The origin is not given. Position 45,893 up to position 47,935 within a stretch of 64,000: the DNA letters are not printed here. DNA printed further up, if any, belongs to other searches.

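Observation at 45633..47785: Hanks-type kinase fused to a classical AAA+ ATPase, co-transcribed with a YbjN/chaperone-like protein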

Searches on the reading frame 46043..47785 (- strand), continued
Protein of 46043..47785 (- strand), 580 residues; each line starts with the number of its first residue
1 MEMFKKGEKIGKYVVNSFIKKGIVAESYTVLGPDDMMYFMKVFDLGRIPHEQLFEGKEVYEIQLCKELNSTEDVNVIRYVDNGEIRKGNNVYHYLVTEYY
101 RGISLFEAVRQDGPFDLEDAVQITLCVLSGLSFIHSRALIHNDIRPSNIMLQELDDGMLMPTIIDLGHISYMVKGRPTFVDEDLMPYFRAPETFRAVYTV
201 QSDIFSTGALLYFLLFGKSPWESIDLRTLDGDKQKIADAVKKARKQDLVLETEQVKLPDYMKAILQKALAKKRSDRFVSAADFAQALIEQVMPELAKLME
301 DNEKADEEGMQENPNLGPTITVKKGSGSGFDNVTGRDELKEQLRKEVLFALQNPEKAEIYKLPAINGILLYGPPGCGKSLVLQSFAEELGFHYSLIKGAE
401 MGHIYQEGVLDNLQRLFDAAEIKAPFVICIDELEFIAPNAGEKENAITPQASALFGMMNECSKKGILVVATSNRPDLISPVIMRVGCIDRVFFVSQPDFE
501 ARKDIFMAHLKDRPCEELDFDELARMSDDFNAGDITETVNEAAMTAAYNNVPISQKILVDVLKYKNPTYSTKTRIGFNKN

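Call 7: find_related_loci(query=window:46043-47785:-, collection=genome_contigs, flank=8000)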
Query window:46043-47785:- (580 aa) in genome_contigs; peptide patterns used: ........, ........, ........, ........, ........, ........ (x = any residue, [..] = any of these).
74 stretches matched a pattern; 58 encode a relative of the query (tblastn E <= 1e-3); 55 distinct loci.
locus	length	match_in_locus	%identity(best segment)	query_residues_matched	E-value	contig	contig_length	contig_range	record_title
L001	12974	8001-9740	100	1-580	0e+0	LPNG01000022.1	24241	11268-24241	MAG: bacterium F082 isolate F082 scaffold_21, whole genome shotgun sequence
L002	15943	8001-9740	99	1-580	0e+0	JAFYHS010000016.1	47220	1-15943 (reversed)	MAG: Bacteroidales bacterium isolate RGIG7101 Water_buffalos_Abomasum-1__c37, whole genome shotgun sequence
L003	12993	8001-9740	85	1-579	0e+0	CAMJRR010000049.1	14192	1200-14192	MAG: uncultured Bacteroidales bacterium isolate SRR12081298_bin.67_metaWRAP_v1.3_MAG genome assembly, contig: ERZ1228977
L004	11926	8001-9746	85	1-580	0e+0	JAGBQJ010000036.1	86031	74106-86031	MAG: Bacteroidales bacterium isolate RGIG9351 Yak_Abomasum-5__c268244, whole genome shotgun sequence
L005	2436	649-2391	84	1-579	0e+0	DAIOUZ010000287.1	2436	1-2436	MAG TPA_asm: Candidatus Limiplasma sp. isolate CTOTU17551 NODE_14985_length_2436_cov_2.438891, whole genome shotgun sequ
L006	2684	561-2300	86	1-579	0e+0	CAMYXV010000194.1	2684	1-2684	MAG TPA_asm: uncultured Bacteroidales bacterium isolate SRR10912534_bin.11_metaWRAP_v1.3_MAG genome assembly, contig: ER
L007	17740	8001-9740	85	1-579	0e+0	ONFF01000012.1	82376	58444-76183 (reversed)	uncultured Bacteroidales bacterium isolate RUG245 genome assembly, contig: scaffold_55, whole genome shotgun sequence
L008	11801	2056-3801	85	1-579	0e+0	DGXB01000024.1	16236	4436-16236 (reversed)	MAG TPA_asm: Bacteroidales bacterium UBA4243 UBA4243_contig_8600, whole genome shotgun sequence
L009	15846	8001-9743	84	1-580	0e+0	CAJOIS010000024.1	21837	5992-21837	uncultured Bacteroidales bacterium isolate Red_deer_4_mag_37 genome assembly, contig: scaffold_3728, whole genome shotgu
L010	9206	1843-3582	84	1-579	0e+0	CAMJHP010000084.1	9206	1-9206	MAG: uncultured Bacteroidales bacterium isolate SRR12081298_bin.45_metaWRAP_v1.3_MAG genome assembly, contig: ERZ1228977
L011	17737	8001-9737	84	1-580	0e+0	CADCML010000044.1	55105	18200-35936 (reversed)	MAG: uncultured Bacteroidia bacterium isolate RUG14786 genome assembly, contig: RUG14786_asm_44, whole genome shotgun se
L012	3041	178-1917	84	1-579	0e+0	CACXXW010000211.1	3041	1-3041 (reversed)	MAG: uncultured Bacteroidia bacterium isolate RUG11691 genome assembly, contig: RUG11691_asm_211, whole genome shotgun s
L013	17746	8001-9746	84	1-579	0e+0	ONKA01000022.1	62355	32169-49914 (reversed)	uncultured Bacteroidales bacterium isolate RUG382 genome assembly, contig: scaffold_397, whole genome shotgun sequence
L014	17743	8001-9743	84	1-579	0e+0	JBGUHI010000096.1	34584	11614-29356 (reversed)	MAG: Candidatus Limimorpha sp. isolate ruminal_MAG_354 ruminal_MAG_354_contig_0096, whole genome shotgun sequence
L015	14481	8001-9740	84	1-579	0e+0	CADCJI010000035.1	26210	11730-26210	MAG: uncultured Bacteroidia bacterium isolate RUG14699 genome assembly, contig: RUG14699_asm_35, whole genome shotgun se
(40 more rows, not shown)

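Call 14: search_solved_structures(query=window:46043-47785:-, max_evalue=1e-10)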
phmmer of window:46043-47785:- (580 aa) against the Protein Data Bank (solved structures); distinct sequences matched with E-value up to 1e-10: 326 (the best 60 are shown).
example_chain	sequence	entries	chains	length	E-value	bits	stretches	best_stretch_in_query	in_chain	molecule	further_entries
7mdm_B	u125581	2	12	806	1.6e-63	218.2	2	288-548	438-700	Transitional endoplasmic reticulum ATPase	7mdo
7wub_D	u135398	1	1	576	3.8e-63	217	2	289-548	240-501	Transitional endoplasmic reticulum ATPase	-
7wub_C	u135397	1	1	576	4.1e-63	216.8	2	289-548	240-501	Transitional endoplasmic reticulum ATPase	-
6oaa_B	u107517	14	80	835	5.4e-63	216.5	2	321-551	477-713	Cell division control protein 48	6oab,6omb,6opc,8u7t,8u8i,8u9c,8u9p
8dar_A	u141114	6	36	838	5.4e-63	216.4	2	321-551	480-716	Cell division control protein 48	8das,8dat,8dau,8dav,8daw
7rlj_A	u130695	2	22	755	7.4e-63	216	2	290-548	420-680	Transitional endoplasmic reticulum ATPase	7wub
1r7r_A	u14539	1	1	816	7.4e-63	216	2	289-548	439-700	Transitional endoplasmic reticulum ATPase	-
8yka_A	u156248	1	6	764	7.7e-63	215.9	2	290-548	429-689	Transitional endoplasmic reticulum ATPase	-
7y4w_A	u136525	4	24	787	8.7e-63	215.8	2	290-548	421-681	Transitional endoplasmic reticulum ATPase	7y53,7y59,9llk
5c18_A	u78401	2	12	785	9.3e-63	215.7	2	289-548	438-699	Transitional endoplasmic reticulum ATPase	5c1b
5c19_A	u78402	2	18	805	9.5e-63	215.6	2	290-548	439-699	Transitional endoplasmic reticulum ATPase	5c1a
7l5w_A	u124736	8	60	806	9.5e-63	215.6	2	290-548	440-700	Transitional endoplasmic reticulum ATPase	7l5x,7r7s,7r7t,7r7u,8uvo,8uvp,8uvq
7bp8_A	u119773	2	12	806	9.5e-63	215.6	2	290-548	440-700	Transitional endoplasmic reticulum ATPase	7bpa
10qq_A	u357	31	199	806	9.5e-63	215.6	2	290-548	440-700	Transitional endoplasmic reticulum ATPase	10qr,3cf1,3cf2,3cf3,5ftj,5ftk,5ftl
7k57_A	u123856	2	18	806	9.5e-63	215.6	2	290-548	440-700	Transitional endoplasmic reticulum ATPase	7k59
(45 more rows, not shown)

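Call 24: search_protein_representatives(protein=window:46043-47785:-)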
Query: 580 residues. Proteins with E-value up to 0.001 (for the whole library): 341891; up to 1e-10: 33590; up to 1e-30: 1649. The best 150 are listed.
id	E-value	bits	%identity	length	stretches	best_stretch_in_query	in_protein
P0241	3.4e-253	857.5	66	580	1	1-579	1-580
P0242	1.3e-222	756.6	96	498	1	228-580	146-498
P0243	4.7e-167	573.2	49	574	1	2-578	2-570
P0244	3.1e-139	481.3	87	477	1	329-580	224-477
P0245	1.3e-129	449.6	81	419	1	328-580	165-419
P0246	3.1e-129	448.3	88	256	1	1-224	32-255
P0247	2.9e-120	418.7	41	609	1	10-575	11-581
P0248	1.4e-118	413.2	63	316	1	1-293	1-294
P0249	4.4e-106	371.9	36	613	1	6-573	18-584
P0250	9.6e-102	357.6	37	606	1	3-568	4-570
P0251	1.9e-100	353.3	37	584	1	4-566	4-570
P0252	3.6e-99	349.1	35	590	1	3-568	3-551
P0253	5.7e-98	345.2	34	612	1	3-572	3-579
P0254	7.2e-98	344.8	34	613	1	6-570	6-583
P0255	5.4e-97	341.9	36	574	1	7-577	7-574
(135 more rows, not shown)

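Call 31: find_encoding_contigs(protein=P0247, flank=6000, max_places=3)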
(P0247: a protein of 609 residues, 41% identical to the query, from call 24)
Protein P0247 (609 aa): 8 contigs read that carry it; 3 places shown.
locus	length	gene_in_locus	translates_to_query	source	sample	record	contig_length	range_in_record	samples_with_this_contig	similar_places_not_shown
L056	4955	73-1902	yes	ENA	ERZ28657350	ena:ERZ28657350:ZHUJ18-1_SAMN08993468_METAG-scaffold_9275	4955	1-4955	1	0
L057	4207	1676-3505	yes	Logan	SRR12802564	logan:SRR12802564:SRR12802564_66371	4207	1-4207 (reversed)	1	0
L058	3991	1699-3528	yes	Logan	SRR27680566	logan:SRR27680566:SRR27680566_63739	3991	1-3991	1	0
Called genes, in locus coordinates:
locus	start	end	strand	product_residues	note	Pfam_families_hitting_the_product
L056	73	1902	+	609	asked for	PF00069:Pkinase, PF07714:PK_Tyr_Ser-Thr, PF00004:AAA, PF07728:AAA_5 (weak)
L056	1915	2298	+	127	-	PF10722:YbjN, PF22551:TY-Chap1 (weak)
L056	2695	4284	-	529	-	PF08757:CotH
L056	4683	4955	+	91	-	?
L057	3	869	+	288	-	?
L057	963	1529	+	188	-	PF12702:Lipocalin_3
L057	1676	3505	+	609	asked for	PF00069:Pkinase, PF07714:PK_Tyr_Ser-Thr, PF00004:AAA, PF07728:AAA_5 (weak)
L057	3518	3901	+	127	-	PF10722:YbjN, PF22551:TY-Chap1 (weak)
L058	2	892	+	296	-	?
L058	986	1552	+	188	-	PF12702:Lipocalin_3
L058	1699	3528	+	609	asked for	PF00069:Pkinase, PF07714:PK_Tyr_Ser-Thr, PF00004:AAA, PF07728:AAA_5 (weak)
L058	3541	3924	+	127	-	PF10722:YbjN, PF22551:TY-Chap1 (weak)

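Call 32: list_cluster_members(proteins=[P0241, P0243, P0247, P0249, P0250, P0251, P0252, P0253, P0254, P0255])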
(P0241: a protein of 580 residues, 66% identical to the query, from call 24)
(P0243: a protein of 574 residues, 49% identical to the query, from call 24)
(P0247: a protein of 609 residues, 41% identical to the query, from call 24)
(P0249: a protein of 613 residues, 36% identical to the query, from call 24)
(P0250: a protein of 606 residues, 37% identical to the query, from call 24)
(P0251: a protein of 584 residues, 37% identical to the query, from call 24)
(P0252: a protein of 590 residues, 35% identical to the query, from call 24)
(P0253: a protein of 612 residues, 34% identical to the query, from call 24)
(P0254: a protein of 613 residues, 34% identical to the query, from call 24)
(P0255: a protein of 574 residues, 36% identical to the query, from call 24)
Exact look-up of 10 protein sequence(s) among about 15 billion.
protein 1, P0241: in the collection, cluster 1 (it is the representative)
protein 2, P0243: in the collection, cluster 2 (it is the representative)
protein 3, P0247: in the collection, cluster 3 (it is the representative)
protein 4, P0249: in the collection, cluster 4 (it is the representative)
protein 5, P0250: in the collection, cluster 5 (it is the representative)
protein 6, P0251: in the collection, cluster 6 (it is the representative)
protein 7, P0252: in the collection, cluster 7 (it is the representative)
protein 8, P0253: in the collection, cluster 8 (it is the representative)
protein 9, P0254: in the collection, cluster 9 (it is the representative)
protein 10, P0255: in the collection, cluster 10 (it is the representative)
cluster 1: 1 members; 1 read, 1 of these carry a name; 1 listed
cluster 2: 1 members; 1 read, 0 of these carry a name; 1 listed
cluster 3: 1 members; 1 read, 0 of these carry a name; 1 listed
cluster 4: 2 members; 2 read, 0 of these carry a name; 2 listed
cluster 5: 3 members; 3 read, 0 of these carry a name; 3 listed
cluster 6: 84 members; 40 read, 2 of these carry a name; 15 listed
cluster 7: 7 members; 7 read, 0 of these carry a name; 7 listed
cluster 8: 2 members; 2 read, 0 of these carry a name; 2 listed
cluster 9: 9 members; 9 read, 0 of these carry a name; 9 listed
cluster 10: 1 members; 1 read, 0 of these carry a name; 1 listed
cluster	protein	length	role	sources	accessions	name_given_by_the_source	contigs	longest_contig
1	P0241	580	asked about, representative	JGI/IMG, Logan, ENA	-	transitional endoplasmic reticulum ATPase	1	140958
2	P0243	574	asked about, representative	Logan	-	-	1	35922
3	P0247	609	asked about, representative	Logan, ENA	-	-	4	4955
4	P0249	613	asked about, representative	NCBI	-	-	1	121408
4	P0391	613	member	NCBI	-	-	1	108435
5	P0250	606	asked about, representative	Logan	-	-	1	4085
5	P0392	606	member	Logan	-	-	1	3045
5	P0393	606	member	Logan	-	-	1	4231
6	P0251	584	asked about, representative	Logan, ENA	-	-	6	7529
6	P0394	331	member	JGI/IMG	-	transitional endoplasmic reticulum ATPase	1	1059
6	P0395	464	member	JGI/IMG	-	transitional endoplasmic reticulum ATPase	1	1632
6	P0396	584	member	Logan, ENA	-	-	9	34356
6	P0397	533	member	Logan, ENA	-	-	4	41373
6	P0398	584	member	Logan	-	-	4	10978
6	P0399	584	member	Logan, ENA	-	-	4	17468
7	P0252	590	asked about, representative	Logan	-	-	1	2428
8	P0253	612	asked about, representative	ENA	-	-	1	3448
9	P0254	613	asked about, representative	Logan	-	-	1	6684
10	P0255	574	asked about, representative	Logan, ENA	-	-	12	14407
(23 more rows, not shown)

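Call 39: find_related_loci(query=A2, collection=metagenome_contigs, flank=8000)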
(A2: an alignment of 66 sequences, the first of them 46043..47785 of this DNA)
Query A2 (580 aa) in metagenome_contigs; peptide patterns used: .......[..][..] (x = any residue, [..] = any of these).
600 stretches matched a pattern (row limit reached: there are more); 508 encode a relative of the query (tblastn E <= 1e-3); the best 80 are kept; 80 distinct loci.
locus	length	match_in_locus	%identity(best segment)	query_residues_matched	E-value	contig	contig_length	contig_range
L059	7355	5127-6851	40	11-579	6e-129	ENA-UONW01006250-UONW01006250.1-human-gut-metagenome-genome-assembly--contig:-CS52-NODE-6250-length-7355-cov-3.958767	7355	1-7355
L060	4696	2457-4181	40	11-579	4e-130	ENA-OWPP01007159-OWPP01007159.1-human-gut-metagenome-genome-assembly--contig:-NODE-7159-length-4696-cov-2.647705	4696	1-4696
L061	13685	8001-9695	38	1-568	2e-121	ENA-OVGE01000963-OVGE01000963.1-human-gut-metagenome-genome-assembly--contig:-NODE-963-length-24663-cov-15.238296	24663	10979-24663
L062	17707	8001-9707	35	1-573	2e-117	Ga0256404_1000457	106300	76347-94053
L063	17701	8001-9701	36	3-577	2e-115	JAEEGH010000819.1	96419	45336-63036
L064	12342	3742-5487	35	1-578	3e-115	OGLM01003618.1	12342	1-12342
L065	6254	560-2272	37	1-577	2e-115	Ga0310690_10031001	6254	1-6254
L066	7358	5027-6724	38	1-577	9e-113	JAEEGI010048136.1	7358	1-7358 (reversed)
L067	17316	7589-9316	35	1-579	4e-112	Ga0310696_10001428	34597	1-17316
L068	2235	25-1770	36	3-570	9e-116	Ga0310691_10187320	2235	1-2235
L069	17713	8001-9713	36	1-568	6e-108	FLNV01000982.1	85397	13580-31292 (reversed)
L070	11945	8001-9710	35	1-570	3e-108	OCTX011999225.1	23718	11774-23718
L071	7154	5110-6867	34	1-573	1e-105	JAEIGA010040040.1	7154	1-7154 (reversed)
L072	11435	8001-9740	34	1-570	3e-105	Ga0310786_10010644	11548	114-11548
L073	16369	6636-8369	34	1-568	2e-104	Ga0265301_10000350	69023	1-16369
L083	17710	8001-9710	35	10-578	1e-95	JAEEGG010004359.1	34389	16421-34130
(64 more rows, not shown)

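Call 43: search_protein_families(library=pfam, alignment_id=A3, max_evalue=0.01)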
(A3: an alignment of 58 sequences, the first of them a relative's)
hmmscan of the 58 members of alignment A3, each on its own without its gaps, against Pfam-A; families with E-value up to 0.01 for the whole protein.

A. member 1, L059:6932-7318:+ (129 aa): 2 families
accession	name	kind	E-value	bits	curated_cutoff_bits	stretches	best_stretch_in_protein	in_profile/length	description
PF10722.14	YbjN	-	6.8e-08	33.2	22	1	6-104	2-103/126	Putative bacterial sensory transduction regulator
PF22551.1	TY-Chap1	-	7.8e-06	26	27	1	15-99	14-95/132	T3SS (YopN, CesT) and YbjN peptide-binding chaperone 1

B. families by the number of members that match (of 58 scanned): 21 families
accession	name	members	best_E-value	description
PF05099.18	TerB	20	7.5e-06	Tellurite resistance protein TerB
PF10722.14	YbjN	8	6.8e-08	Putative bacterial sensory transduction regulator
PF22551.1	TY-Chap1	4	7.4e-06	T3SS (YopN, CesT) and YbjN peptide-binding chaperone 1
PF00574.28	CLP_protease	2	1.7e-78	Clp protease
PF00069.31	Pkinase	2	1.2e-12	Protein kinase domain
PF04391.17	DUF533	2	1.3e-05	Protein of unknown function (DUF533)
PF08837.16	DUF1810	1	1.7e-51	Protein of unknown function (DUF1810)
PF00122.25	E1-E2_ATPase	1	4.9e-36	E1-E2 ATPase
PF00689.26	Cation_ATPase_C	1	2.2e-31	Cation transporting ATPase, C-terminus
PF13246.12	Cation_ATPase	1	4.9e-15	Cation transport ATPase (P-type)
PF00702.32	Hydrolase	1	1.7e-14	haloacid dehalogenase-like hydrolase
PF14353.12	CpXC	1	1.9e-11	CpXC protein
PF08282.18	Hydrolase_3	1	3.5e-07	haloacid dehalogenase-like hydrolase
PF00690.31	Cation_ATPase_N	1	4.6e-06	Cation transporter/ATPase, N-terminus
PF08324.17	PUL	1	0.0014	PUL domain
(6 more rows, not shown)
